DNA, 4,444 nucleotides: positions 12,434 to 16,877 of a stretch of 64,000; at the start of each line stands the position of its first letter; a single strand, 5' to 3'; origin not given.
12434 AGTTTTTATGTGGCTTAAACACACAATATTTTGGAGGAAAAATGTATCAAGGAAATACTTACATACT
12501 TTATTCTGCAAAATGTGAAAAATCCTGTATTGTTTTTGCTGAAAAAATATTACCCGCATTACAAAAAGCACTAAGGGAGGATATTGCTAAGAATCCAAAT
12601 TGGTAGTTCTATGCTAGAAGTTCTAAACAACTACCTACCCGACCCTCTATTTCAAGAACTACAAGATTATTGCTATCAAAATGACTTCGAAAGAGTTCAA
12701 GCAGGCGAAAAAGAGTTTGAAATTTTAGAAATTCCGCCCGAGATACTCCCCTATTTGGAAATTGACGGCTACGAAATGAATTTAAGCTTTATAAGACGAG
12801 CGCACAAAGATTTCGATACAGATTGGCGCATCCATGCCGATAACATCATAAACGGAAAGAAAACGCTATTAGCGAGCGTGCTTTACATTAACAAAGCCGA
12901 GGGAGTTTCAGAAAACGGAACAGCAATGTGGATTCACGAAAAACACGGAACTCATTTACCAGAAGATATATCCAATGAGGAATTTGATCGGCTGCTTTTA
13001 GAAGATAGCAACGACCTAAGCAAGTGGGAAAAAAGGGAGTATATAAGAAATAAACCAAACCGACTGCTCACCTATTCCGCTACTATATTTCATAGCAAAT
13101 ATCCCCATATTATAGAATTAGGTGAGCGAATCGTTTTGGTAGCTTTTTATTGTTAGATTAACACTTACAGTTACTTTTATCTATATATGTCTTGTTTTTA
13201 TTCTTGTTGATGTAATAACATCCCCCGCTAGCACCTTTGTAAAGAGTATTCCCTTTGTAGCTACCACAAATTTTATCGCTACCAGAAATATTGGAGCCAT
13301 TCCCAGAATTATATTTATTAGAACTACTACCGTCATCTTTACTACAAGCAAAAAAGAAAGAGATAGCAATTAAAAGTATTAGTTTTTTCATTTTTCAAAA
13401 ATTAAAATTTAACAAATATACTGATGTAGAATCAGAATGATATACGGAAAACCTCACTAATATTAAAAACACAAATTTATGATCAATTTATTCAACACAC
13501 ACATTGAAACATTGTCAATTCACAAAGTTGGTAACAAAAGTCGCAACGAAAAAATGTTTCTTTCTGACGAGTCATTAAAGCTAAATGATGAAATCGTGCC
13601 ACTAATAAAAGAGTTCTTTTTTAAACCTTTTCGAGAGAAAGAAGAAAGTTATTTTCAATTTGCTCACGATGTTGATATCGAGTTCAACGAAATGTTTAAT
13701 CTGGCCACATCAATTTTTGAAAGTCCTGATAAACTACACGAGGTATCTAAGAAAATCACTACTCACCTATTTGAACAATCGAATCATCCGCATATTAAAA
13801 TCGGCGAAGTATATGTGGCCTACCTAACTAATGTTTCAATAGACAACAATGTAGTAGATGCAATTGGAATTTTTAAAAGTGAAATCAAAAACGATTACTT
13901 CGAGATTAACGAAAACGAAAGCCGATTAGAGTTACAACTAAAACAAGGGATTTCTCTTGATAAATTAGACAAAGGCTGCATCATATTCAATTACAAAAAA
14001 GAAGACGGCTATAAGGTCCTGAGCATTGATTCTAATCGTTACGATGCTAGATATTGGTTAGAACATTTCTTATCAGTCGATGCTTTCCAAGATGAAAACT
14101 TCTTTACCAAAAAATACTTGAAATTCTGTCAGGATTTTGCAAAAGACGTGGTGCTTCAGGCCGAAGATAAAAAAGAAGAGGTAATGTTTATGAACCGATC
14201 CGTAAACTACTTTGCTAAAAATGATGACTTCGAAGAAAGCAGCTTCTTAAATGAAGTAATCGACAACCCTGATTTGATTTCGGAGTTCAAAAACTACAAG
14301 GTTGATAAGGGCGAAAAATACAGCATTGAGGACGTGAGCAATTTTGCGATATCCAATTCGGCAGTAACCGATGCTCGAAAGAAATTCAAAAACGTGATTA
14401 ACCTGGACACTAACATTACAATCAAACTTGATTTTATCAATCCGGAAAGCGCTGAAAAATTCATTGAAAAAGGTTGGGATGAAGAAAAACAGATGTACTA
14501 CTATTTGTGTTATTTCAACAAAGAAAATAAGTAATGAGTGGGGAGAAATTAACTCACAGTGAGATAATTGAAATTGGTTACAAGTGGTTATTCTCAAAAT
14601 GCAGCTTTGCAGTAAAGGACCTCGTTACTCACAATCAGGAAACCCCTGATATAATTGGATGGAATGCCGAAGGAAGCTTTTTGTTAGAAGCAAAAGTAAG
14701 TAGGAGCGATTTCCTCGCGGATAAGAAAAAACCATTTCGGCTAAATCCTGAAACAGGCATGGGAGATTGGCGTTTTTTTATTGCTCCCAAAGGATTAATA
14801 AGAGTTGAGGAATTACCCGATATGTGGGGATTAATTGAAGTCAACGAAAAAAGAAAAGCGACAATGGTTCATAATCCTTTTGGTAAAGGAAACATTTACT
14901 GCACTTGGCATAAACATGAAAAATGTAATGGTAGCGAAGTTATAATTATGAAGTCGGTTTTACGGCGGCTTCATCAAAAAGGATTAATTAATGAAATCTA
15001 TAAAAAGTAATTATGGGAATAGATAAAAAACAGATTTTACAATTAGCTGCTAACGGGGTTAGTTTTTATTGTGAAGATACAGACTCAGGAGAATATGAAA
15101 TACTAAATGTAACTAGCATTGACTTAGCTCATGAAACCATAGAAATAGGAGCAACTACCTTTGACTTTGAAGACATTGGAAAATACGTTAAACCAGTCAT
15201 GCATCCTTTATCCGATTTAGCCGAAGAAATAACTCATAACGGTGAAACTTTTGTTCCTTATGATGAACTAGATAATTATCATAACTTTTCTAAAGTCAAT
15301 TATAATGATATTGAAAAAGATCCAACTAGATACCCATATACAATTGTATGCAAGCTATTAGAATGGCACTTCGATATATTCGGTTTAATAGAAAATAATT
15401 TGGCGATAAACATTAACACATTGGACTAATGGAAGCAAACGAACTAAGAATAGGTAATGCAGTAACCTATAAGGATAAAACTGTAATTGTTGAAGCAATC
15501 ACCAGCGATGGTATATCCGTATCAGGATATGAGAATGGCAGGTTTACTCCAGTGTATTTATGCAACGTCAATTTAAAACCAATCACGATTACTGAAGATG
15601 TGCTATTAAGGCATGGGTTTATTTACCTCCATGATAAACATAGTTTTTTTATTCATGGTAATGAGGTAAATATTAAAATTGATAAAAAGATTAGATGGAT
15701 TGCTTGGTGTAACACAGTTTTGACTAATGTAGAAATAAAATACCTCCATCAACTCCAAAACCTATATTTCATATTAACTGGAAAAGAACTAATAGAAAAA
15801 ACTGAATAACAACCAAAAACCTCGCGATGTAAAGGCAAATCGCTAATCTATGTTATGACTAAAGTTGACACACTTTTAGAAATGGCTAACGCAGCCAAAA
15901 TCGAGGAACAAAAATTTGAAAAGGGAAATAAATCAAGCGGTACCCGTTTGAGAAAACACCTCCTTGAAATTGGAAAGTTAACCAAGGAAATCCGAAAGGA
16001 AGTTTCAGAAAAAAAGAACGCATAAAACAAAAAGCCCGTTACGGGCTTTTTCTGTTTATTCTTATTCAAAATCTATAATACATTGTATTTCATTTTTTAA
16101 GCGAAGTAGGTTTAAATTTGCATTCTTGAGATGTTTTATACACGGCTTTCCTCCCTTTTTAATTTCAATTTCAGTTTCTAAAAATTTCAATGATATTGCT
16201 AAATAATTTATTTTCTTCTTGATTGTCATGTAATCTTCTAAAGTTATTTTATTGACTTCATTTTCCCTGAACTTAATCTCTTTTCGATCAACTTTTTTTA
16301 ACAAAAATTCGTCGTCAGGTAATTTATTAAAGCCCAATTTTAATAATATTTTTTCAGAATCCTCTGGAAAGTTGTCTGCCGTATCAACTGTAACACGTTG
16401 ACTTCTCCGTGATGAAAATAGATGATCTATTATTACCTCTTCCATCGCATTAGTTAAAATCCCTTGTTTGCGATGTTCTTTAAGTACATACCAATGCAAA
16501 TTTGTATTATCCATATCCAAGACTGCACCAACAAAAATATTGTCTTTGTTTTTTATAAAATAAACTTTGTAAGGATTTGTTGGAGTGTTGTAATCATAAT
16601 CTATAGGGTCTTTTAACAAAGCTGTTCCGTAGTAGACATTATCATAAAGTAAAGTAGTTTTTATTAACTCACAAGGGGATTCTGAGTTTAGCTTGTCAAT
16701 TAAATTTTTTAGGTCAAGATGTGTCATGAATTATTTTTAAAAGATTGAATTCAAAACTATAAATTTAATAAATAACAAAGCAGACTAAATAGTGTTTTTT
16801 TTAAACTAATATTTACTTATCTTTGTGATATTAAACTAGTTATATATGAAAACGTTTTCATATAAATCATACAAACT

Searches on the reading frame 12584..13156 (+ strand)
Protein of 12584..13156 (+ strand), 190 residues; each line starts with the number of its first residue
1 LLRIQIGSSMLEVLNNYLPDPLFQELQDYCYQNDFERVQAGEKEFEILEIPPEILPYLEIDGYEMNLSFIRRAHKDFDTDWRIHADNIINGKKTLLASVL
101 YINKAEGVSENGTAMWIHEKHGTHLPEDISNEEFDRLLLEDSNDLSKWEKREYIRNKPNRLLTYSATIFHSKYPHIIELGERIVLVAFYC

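Call 55: search_protein_families(library=pfam, proteins=[window:12584-13156:+], max_evalue=0.01)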
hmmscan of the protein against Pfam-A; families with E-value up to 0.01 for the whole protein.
window:12584-13156:+ (190 aa): 1 family
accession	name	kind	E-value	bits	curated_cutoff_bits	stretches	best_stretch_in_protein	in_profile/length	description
PF20043.4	DUF6445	-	0.0014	19.1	24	1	63-171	85-200/224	Family of unknown function (DUF6445)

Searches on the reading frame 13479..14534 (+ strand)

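Call 14: search_protein_families(library=phrogs, proteins=[window:13479-14534:+], max_evalue=0.001)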
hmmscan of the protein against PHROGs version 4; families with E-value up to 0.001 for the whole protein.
window:13479-14534:+ (351 aa): 0 families

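Call 55: search_protein_families(library=pfam, proteins=[window:13479-14534:+], max_evalue=0.01)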
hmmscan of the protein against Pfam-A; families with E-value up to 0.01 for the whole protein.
window:13479-14534:+ (351 aa): 1 family
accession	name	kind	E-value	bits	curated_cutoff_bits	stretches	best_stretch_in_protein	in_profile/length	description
PF04245.18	NA37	-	1.3e-53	183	24.6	1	14-339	2-324/325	37-kD nucleoid-associated bacterial protein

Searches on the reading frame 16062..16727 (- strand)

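Call 55: search_protein_families(library=pfam, proteins=[window:16062-16727:-], max_evalue=0.01)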
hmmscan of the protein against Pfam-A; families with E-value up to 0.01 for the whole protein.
window:16062-16727:- (221 aa): 1 family
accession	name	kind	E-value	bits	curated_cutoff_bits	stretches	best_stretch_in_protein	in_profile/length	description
PF00583.31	Acetyltransf_1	-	0.0054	17.4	20.7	1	55-133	34-116/116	Acetyltransferase (GNAT) family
